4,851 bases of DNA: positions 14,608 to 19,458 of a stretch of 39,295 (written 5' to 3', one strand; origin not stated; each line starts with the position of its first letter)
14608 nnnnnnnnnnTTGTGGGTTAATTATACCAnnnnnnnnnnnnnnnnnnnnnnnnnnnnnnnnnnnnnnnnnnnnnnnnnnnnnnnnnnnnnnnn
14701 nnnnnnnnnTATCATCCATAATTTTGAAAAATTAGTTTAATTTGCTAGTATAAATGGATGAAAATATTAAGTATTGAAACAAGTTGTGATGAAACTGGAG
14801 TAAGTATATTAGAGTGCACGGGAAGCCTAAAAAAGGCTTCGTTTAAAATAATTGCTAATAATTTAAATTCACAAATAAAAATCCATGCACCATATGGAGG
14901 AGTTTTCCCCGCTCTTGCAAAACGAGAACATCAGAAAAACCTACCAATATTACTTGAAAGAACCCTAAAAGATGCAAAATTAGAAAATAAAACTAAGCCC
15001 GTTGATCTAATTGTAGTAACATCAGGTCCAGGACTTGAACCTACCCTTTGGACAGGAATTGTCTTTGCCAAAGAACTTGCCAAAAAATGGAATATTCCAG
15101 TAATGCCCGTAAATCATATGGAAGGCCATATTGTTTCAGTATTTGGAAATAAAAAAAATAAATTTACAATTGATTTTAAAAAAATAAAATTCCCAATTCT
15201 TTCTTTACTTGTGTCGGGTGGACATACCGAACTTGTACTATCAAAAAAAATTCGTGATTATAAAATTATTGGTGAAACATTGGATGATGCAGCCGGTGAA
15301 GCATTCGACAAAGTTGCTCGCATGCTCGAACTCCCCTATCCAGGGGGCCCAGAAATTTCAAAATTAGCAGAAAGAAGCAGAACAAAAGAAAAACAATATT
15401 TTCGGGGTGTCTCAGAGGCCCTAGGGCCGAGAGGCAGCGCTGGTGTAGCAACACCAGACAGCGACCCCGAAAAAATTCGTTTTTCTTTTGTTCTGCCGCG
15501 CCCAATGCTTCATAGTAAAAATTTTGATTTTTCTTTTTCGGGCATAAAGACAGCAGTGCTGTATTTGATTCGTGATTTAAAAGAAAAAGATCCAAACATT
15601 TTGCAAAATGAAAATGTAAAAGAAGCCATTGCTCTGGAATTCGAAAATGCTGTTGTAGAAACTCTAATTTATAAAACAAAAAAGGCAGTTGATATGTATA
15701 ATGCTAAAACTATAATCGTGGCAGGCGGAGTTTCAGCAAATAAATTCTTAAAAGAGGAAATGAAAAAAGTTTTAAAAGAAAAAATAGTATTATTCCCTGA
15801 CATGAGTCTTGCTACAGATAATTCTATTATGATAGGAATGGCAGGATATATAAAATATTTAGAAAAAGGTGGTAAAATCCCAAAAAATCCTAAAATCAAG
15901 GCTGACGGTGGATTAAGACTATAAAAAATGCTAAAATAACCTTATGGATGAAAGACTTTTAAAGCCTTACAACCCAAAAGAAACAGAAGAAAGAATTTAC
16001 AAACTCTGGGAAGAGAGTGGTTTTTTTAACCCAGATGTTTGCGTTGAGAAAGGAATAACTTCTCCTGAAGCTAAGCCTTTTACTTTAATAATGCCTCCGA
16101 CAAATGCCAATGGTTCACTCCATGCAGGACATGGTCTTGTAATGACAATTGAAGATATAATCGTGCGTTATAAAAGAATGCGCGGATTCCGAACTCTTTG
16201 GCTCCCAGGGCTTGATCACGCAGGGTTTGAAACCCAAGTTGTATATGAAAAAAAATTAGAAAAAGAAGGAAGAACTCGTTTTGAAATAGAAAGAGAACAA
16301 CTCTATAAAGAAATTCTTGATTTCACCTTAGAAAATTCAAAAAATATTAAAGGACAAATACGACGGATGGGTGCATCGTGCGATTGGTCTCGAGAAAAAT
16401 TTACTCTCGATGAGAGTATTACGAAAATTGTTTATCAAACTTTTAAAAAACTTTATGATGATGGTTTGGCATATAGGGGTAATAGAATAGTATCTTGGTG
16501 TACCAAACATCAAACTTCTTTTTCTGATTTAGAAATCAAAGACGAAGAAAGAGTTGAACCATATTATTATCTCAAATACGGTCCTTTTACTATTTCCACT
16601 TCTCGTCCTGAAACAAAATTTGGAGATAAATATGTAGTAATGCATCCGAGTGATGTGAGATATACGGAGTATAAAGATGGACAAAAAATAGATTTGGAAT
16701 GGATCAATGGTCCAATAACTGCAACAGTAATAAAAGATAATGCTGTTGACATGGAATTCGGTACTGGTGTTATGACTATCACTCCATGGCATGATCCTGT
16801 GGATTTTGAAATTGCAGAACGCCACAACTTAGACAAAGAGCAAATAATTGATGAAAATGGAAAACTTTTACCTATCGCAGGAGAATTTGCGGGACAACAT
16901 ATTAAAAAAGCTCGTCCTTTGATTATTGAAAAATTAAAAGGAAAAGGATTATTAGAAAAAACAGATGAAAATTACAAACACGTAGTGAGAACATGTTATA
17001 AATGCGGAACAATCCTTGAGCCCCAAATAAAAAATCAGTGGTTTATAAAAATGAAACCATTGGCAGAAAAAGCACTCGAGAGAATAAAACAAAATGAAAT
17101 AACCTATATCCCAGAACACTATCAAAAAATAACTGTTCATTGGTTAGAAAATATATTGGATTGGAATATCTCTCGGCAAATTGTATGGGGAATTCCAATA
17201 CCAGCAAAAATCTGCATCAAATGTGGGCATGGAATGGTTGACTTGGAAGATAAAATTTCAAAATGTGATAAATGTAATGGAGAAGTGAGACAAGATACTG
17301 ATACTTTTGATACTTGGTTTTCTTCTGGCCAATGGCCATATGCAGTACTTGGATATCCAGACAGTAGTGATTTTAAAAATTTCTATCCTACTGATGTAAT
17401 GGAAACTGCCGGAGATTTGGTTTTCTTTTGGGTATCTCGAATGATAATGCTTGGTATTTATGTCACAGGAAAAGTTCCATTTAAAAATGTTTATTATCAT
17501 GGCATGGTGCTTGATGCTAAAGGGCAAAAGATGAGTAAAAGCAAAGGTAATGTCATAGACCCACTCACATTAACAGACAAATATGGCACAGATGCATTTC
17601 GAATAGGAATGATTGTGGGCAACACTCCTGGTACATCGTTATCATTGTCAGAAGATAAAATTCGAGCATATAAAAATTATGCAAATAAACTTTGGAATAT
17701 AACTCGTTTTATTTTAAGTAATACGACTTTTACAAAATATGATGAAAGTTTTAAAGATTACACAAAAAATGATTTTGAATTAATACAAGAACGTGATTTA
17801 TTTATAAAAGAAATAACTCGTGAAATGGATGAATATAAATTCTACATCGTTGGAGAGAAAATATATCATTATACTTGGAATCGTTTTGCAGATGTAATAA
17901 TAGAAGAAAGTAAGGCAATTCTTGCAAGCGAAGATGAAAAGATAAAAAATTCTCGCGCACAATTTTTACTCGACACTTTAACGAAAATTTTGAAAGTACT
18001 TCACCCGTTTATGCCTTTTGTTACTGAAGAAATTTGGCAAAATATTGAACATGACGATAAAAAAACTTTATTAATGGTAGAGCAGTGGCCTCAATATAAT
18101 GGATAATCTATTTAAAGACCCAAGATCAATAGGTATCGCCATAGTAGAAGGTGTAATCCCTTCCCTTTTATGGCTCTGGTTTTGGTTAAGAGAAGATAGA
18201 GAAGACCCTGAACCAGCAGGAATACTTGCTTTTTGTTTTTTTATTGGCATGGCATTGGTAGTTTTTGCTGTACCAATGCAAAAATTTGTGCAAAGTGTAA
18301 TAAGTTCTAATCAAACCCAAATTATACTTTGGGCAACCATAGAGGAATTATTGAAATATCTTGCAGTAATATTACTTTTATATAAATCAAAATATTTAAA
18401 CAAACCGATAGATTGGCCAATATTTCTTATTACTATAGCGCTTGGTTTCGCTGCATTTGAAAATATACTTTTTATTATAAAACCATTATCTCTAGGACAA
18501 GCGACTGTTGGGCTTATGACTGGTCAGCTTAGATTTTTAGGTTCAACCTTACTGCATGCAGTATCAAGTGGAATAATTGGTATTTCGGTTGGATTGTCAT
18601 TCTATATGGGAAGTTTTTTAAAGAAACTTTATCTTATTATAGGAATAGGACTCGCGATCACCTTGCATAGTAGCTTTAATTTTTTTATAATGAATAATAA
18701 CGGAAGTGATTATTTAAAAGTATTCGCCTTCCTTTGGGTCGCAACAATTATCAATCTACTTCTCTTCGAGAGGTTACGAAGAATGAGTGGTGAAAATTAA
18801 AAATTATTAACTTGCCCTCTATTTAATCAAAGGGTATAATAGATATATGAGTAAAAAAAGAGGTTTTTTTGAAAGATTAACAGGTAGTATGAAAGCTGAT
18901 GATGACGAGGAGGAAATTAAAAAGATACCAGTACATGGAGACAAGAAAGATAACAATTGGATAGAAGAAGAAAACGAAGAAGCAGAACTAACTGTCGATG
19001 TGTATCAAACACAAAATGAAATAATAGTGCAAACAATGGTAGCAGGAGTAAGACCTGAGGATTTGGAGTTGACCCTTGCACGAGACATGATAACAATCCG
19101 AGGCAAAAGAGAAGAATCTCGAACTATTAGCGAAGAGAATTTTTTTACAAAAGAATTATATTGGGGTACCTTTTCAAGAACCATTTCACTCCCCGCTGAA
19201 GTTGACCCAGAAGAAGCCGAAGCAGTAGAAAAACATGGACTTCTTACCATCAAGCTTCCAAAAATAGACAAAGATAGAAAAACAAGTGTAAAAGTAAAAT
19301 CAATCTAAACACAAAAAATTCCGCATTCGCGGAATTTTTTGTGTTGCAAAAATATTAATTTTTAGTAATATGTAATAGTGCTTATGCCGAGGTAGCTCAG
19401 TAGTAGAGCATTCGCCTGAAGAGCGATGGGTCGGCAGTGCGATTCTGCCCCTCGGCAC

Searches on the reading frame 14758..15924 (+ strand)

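Call 34: search_protein_families(library=pfam, proteins=[window:14758-15924:+], max_evalue=0.01)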
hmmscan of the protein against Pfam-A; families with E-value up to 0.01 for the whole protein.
window:14758-15924:+ (388 aa): 2 families
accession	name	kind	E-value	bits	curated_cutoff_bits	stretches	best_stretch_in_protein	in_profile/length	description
PF00814.31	TsaD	-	2.6e-79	267.1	24.8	1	30-360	1-263/264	tRNA N6-adenosine threonylcarbamoyltransferase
PF22521.2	HypF_C_2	-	2.2e-07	31.4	27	1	282-360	160-240/241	Carbamoyltransferase, Kae1-like Domain, second subdomain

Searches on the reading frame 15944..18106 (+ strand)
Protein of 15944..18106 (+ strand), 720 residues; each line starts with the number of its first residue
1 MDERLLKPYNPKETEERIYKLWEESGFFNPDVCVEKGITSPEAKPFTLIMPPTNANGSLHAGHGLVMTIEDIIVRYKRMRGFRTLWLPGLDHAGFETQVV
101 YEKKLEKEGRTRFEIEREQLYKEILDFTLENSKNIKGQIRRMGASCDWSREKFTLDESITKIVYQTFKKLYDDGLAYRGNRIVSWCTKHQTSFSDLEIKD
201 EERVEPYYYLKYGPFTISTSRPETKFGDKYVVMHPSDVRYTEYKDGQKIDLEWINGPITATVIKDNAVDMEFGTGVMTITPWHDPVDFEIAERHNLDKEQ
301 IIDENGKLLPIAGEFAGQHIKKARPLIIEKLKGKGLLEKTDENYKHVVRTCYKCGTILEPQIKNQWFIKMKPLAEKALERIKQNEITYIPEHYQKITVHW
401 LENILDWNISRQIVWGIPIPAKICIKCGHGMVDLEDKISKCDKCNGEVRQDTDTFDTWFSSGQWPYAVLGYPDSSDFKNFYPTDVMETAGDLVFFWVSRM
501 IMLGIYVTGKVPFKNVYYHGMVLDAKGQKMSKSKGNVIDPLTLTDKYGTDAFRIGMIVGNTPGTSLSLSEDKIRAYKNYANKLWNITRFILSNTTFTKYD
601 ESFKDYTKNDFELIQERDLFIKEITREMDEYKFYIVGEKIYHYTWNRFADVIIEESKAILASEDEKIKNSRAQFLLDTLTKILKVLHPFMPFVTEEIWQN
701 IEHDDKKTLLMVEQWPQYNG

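Call 34: search_protein_families(library=pfam, proteins=[window:15944-18106:+], max_evalue=0.01)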
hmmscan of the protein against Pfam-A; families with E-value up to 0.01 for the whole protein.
window:15944-18106:+ (720 aa): 5 families
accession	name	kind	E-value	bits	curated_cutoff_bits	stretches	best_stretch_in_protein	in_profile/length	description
PF00133.28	tRNA-synt_1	-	5.9e-122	407.8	22.7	1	18-560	2-405/414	tRNA synthetases class I (I, L, M and V)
PF08264.19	Anticodon_1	-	6.3e-25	88.2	25.1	1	613-717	4-106/148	Anticodon-binding domain of tRNA ligase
PF09334.17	tRNA-synt_1g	-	1.2e-22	80.7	20.1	3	55-199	10-136/391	tRNA synthetases class I (M)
PF13603.12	tRNA-synt_1_2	-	8.7e-05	22.5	25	1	257-307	92-145/185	Leucyl-tRNA synthetase, editing domain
PF01921.24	tRNA-synt_1f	-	0.0025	17.2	27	1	515-579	269-332/360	tRNA synthetases class I (K)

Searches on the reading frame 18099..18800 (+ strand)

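Call 34: search_protein_families(library=pfam, proteins=[window:18099-18800:+], max_evalue=0.01)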
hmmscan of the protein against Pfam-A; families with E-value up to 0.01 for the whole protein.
window:18099-18800:+ (233 aa): 1 family
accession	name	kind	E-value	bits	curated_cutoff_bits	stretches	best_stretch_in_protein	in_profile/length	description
PF13367.11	PrsW-protease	-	6.5e-28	98.1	23.5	1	38-214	1-194/196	PrsW family intramembrane metalloprotease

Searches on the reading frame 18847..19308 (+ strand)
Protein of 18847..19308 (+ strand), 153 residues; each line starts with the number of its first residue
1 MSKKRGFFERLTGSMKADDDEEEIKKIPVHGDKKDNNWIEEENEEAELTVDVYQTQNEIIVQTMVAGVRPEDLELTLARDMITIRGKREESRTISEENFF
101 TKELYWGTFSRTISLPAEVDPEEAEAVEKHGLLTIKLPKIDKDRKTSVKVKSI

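Call 21: search_protein_families(library=pfam, proteins=[window:18847-19308:+], max_evalue=0.001)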
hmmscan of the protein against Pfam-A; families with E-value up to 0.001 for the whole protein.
window:18847-19308:+ (153 aa): 1 family
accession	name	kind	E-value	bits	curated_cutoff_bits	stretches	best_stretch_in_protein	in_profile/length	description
PF00011.27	HSP20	-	1.5e-16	60.8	20.8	1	53-148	3-96/102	Hsp20/alpha crystallin family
